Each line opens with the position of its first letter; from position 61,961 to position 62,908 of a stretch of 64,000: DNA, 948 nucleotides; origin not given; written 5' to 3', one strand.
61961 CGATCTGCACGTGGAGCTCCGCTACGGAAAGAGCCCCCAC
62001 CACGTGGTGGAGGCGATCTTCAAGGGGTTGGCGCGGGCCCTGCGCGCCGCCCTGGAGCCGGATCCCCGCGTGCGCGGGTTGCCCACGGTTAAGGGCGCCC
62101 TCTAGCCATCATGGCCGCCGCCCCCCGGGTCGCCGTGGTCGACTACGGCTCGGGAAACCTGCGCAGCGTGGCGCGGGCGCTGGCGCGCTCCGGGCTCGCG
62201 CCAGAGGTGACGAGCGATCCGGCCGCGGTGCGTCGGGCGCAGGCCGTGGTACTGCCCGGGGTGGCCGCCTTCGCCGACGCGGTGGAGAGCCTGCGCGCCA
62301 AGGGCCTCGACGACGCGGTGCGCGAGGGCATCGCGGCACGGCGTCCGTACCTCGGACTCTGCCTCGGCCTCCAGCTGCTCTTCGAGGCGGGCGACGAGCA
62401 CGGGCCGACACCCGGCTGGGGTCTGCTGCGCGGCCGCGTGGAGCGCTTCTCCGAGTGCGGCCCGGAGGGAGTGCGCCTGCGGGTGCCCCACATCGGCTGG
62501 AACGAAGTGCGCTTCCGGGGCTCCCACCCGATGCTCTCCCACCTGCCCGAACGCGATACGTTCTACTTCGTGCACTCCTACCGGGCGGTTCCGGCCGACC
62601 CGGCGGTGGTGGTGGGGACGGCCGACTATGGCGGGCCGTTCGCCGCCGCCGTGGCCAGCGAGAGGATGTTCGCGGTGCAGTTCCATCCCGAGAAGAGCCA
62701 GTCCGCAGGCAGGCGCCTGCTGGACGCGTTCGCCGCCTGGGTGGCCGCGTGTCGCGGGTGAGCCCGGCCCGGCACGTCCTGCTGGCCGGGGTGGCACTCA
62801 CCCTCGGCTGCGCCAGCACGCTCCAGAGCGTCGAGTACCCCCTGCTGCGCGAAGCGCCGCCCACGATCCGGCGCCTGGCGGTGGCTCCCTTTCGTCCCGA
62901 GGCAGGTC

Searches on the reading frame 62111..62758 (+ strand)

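Call 76: search_protein_families(library=pfam, proteins=[window:62111-62758:+], max_evalue=0.00001)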
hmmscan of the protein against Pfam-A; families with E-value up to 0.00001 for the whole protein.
window:62111-62758:+ (216 aa): 2 families
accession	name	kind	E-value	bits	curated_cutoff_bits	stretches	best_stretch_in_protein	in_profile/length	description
PF00117.34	GATase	-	5.7e-18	65.7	22.8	1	9-203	2-182/190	Glutamine amidotransferase class-I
PF07685.20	GATase_3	-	6.1e-06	26.4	27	1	36-93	33-91/196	CobB/CobQ-like glutamine amidotransferase domain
